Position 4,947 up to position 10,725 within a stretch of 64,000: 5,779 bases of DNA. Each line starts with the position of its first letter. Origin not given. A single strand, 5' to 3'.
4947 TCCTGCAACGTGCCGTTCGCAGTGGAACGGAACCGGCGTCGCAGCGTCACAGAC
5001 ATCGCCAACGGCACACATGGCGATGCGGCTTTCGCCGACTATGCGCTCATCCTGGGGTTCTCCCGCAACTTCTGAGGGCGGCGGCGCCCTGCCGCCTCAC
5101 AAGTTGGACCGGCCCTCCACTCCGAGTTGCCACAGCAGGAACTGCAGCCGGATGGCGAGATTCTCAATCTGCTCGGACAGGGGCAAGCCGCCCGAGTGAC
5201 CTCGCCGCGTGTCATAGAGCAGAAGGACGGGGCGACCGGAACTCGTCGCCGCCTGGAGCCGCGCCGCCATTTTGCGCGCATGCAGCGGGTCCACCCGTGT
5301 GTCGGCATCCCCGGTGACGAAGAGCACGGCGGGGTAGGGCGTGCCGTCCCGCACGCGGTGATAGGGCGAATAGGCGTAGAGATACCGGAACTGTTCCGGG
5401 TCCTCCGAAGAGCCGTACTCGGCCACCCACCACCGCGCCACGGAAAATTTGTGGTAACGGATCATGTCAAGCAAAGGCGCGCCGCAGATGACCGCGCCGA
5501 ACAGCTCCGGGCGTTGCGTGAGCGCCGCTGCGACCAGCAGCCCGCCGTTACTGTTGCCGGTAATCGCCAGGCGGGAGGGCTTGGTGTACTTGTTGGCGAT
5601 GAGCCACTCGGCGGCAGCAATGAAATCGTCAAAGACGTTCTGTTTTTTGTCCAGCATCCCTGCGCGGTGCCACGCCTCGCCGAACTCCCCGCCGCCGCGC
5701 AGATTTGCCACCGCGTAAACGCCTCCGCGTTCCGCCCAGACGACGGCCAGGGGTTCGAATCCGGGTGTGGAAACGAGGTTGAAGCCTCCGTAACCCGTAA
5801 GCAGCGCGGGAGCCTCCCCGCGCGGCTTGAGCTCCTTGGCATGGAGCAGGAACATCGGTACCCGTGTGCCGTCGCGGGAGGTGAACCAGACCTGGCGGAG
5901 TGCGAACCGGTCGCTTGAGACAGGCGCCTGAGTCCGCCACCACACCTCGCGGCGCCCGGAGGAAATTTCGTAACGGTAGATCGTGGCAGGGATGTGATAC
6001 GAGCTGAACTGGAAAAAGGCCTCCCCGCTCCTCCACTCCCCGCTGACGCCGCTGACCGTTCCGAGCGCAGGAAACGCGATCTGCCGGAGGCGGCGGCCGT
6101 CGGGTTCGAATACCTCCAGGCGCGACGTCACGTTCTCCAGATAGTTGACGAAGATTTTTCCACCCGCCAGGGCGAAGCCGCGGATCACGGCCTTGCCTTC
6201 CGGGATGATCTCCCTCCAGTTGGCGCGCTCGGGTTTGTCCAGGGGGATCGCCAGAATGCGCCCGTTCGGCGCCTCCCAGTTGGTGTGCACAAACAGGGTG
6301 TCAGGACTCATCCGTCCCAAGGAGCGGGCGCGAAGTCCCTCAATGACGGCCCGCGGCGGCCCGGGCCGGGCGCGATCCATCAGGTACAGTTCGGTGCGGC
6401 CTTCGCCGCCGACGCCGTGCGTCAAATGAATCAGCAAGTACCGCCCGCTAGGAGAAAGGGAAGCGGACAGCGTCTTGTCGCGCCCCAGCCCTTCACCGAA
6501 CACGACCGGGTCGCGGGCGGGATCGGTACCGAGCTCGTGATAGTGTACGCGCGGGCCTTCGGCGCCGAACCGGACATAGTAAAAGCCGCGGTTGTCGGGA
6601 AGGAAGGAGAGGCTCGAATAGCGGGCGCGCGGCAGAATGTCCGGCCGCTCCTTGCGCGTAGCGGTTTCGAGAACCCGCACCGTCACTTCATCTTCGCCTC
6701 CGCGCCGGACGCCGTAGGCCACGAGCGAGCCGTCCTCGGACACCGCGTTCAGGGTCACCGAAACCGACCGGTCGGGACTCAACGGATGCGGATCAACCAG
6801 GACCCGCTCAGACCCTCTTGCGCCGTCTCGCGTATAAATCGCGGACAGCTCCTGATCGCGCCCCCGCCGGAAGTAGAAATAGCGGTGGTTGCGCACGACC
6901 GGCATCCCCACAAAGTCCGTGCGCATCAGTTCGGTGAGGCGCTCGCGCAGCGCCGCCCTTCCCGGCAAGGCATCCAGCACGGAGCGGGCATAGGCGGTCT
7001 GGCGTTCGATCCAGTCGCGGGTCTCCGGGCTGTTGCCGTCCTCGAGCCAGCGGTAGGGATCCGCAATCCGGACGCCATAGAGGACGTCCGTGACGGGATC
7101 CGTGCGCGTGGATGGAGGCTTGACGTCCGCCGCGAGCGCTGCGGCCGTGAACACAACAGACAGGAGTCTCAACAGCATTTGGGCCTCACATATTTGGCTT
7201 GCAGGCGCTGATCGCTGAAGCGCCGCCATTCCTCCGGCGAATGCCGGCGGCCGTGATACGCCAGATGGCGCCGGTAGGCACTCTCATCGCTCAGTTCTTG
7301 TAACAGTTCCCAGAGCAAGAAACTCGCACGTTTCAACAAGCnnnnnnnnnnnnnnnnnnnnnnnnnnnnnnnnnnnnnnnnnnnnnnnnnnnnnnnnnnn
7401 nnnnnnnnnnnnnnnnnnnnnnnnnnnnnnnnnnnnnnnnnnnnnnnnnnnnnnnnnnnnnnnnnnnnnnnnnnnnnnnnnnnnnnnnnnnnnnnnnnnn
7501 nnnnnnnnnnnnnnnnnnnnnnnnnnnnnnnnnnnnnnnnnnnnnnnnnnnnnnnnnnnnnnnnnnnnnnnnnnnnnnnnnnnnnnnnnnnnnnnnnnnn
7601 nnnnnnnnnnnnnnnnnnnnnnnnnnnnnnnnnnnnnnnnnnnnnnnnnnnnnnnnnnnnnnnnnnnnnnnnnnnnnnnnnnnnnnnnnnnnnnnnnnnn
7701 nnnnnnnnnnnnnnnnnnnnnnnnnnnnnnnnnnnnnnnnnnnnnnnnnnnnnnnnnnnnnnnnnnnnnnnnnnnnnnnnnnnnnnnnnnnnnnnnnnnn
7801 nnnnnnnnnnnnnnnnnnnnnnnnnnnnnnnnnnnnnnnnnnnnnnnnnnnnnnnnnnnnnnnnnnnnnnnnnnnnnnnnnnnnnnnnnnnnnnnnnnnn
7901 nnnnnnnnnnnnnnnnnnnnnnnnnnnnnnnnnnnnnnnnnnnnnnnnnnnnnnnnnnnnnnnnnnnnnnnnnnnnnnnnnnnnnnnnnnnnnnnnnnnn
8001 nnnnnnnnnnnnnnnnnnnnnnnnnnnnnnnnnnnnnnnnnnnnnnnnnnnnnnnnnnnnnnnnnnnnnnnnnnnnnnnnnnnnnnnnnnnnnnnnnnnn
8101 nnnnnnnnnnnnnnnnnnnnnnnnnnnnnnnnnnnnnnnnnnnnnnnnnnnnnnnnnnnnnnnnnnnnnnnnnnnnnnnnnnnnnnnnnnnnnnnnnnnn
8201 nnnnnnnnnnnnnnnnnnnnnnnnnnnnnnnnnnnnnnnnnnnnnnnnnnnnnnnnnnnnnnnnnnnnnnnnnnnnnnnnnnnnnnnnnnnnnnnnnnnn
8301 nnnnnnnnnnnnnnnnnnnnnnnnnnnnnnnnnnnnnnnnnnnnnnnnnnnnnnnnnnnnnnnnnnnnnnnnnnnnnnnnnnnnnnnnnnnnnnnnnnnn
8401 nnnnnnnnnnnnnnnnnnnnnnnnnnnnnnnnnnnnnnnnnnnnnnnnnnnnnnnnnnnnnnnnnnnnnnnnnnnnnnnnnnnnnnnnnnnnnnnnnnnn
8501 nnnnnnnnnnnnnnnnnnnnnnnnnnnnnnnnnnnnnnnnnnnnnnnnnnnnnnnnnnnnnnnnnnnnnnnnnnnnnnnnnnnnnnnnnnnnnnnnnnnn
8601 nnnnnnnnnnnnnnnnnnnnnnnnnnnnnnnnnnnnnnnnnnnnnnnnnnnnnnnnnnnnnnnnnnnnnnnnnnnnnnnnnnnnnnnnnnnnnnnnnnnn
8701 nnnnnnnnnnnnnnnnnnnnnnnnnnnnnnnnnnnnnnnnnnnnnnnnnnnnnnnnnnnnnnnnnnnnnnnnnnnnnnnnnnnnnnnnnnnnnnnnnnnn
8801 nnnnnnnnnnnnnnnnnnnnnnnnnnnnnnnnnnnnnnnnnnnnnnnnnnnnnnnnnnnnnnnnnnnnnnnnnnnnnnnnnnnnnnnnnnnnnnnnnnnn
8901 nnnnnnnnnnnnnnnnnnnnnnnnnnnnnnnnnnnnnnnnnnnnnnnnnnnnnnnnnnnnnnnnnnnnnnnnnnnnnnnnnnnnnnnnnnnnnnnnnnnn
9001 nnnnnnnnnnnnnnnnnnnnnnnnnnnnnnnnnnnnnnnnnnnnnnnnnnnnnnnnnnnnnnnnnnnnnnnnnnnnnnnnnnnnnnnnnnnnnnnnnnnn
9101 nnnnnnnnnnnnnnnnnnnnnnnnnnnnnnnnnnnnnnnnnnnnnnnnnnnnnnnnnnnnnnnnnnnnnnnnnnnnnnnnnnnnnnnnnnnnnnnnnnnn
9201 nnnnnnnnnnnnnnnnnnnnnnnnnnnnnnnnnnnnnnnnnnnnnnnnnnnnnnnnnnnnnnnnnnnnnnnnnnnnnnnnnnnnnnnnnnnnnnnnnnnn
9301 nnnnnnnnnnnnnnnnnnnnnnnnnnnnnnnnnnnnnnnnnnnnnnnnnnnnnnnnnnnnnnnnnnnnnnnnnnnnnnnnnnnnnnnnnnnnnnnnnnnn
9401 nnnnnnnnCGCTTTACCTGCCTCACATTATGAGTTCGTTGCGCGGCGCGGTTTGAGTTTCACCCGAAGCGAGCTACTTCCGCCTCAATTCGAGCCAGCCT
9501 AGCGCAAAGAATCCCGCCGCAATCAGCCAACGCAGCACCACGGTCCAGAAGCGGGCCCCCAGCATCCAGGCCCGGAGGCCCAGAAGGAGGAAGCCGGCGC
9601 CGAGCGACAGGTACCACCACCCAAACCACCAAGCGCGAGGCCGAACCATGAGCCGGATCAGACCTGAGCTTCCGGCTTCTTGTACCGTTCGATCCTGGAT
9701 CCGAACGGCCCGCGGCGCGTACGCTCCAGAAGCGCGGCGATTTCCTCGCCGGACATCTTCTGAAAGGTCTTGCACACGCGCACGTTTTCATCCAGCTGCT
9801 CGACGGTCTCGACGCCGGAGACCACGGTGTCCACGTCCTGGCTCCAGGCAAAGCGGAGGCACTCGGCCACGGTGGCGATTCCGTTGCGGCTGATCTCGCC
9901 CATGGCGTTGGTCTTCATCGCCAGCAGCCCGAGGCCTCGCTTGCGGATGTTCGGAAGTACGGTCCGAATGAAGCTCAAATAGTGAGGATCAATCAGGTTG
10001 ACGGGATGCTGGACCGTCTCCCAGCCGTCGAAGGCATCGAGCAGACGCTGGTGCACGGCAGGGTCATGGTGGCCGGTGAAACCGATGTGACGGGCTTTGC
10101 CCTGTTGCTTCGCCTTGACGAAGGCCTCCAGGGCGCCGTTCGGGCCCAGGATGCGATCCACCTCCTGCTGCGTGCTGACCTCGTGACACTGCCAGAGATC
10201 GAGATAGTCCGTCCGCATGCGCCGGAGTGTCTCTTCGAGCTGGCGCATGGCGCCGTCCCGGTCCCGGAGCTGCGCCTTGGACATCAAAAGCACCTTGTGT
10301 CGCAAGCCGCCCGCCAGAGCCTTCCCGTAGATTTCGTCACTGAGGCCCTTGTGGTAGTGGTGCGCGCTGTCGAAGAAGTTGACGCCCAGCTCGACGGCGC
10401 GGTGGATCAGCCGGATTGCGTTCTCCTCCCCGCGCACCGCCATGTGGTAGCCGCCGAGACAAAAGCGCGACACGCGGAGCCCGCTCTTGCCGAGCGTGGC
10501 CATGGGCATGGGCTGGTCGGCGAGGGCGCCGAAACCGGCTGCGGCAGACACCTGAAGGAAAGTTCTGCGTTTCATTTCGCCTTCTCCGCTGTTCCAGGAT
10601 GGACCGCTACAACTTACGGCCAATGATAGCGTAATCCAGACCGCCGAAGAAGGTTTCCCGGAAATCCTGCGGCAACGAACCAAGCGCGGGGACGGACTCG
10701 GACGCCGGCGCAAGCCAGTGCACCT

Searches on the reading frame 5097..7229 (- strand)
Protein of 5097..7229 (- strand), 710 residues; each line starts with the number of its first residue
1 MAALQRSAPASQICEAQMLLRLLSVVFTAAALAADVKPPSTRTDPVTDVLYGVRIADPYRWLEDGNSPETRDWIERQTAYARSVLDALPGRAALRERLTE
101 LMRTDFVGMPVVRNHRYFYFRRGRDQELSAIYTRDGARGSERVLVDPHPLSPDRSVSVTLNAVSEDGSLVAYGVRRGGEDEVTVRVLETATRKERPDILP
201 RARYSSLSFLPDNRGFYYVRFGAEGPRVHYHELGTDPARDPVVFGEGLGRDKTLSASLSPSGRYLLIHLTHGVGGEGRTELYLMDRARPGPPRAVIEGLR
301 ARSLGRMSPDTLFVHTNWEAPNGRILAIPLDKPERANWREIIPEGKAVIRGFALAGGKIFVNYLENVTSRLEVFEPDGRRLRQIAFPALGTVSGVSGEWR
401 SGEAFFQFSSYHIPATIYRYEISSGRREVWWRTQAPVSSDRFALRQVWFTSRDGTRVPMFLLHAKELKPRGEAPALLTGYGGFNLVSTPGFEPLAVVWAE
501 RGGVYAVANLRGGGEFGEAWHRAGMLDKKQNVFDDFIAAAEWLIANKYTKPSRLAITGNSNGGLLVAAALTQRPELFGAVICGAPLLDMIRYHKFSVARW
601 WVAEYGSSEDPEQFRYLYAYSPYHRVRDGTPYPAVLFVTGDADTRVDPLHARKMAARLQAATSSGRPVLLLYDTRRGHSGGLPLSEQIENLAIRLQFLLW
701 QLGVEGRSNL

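Call 25: search_protein_families(library=pfam, proteins=[window:5097-7229:-], max_evalue=0.00001)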
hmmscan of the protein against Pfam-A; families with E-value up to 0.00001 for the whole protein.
window:5097-7229:- (710 aa): 4 families
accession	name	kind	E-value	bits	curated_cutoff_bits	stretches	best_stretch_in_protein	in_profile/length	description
PF02897.21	Peptidase_S9_N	-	2.5e-88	297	24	1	38-430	1-411/414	Prolyl oligopeptidase, N-terminal beta-propeller domain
PF00326.27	Peptidase_S9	-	4.2e-58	196.8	22.6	1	495-703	7-211/213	Prolyl oligopeptidase family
PF12146.15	Hydrolase_4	-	1.4e-06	28.3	27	0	495-593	24-117/239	Serine aminopeptidase, S33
PF00756.26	Esterase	-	8.5e-06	26.2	22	0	490-648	54-199/251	Putative esterase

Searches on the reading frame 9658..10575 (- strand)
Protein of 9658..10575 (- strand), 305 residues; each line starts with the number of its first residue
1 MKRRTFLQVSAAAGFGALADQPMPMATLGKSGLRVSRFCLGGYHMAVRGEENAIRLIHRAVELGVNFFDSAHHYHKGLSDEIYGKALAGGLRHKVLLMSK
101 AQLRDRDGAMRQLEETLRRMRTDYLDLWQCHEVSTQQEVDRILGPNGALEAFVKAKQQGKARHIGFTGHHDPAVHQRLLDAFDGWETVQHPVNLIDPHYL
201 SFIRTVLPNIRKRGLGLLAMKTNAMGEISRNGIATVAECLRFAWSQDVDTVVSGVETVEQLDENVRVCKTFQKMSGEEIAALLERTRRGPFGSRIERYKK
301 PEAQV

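Call 4: search_protein_families(library=pfam, proteins=[window:9661-10575:-])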
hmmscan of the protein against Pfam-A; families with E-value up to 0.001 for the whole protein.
seq(305 aa): 1 family
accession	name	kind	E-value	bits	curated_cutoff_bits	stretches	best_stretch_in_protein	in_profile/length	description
PF00248.27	Aldo_ket_red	-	2.4e-32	112.6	24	1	40-227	4-196/291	Aldo/keto reductase family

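Call 5: search_protein_families(library=ncbifam, proteins=[window:9661-10575:-])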
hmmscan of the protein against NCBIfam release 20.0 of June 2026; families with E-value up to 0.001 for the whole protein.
seq(305 aa): 7 families
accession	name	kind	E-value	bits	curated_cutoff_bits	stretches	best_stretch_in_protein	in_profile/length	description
NF049922.1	MethglyxlRedYdjG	equivalog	5.5e-15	55.2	550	1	23-103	1-88/326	NADH-dependent methylglyoxal reductase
NF007388.0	PRK09912.1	subfamily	5.9e-10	38.6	448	1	26-227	16-229/346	L-glyceraldehyde 3-phosphate reductase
NF008377.0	PRK11172.1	equivalog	9.7e-09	34.8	327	1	35-231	3-189/267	2,5-didehydrogluconate reductase DkgB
TIGR01293.1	Kv_beta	subfamily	3.1e-08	33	365.4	1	26-88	4-68/319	voltage-dependent potassium channel subunit beta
NF008598.0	PRK11565.1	equivalog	1.5e-07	30.8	425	1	49-182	26-152/275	2,5-didehydrogluconate reductase DkgA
NF007912.0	PRK10625.1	equivalog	6.3e-07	29.1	415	1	30-135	8-136/346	NADP(H)-dependent aldo-keto reductase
NF007695.0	PRK10376.1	subfamily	0.0003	20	280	1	48-167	37-165/290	oxidoreductase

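Call 33: search_solved_structures(query=window:9661-10575:-, max_evalue=0.00001)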
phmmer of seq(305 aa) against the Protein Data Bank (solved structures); distinct sequences matched with E-value up to 0.00001: 33.
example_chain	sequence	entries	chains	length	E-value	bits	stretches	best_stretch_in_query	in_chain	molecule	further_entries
9yeb_A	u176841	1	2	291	1.1e-29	107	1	26-286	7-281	Oxidoreductase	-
8scc_A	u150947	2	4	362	1e-18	71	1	23-232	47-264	L-galactose dehydrogenase | L-galactose dehydrogenase isoform X1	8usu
7ezi_A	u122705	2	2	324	2.3e-18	69.8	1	23-232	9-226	L-galactose dehydrogenase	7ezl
7smi_A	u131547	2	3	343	4.6e-17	65.6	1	23-232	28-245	L-galactose dehydrogenase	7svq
9w6y_A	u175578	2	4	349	1.1e-15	61.1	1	24-233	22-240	L-galactose dehydrogenase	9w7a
1ynp_A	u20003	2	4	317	5.4e-15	58.8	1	23-171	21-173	oxidoreductase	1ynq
6kik_A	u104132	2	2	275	5.1e-14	55.6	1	36-280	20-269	Oxidoreductase, aldo/keto reductase family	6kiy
5dan_A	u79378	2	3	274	5.2e-14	55.5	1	36-280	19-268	2,5-diketo-D-gluconic acid reductase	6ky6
9wk1_D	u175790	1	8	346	1.1e-11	47.9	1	25-226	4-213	DON 3-epimerase chain D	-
8hw0_A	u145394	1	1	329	5.4e-11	45.6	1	26-142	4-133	NADPH-dependent aldo/keto reductase AKR6D1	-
3n6q_A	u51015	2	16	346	1.3e-10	44.4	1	27-228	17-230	YghZ aldo-keto reductase | ALDO-KETO REDUCTASE AKR14A1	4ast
4aub_A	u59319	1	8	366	1.6e-10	44.1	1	27-228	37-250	ALDO-KETO REDUCTASE AKR14A1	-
7lh6_B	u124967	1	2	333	6.5e-10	42.1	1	23-170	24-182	L-galactose dehydrogenase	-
3n2t_A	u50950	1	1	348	9.4e-10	41.6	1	33-219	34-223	Putative oxidoreductase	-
8jwk_A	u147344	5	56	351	1e-09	41.4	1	23-165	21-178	Aldo/keto reductase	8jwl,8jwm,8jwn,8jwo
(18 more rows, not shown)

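Call 50: search_solved_structures(query=window:9661-10575:-, max_evalue=1e-25, show_alignments=1)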
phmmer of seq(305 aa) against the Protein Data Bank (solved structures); distinct sequences matched with E-value up to 1e-25: 1.
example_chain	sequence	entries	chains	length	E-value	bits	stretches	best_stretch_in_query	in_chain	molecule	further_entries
9yeb_A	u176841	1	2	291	1.1e-29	107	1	26-286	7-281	Oxidoreductase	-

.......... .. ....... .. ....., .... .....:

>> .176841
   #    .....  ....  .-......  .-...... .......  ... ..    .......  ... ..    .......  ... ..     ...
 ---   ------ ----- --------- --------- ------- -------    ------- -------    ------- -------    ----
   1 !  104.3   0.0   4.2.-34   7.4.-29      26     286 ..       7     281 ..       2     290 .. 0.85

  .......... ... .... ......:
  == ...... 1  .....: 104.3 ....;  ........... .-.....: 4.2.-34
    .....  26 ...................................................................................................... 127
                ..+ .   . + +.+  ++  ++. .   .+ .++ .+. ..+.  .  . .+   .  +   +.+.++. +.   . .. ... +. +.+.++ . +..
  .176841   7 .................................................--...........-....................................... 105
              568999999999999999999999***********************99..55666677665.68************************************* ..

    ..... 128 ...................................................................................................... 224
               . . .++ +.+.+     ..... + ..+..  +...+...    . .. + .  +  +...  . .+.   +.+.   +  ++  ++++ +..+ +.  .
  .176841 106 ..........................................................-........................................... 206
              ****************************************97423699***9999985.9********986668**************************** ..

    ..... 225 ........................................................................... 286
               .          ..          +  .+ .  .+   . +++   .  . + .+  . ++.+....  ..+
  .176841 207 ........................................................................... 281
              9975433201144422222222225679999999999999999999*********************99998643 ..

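Call 82: search_protein_families(library=padloc, proteins=[window:9658-10575:-], max_evalue=0.001)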
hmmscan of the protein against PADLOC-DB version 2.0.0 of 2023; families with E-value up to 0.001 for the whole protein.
window:9658-10575:- (305 aa): 0 families
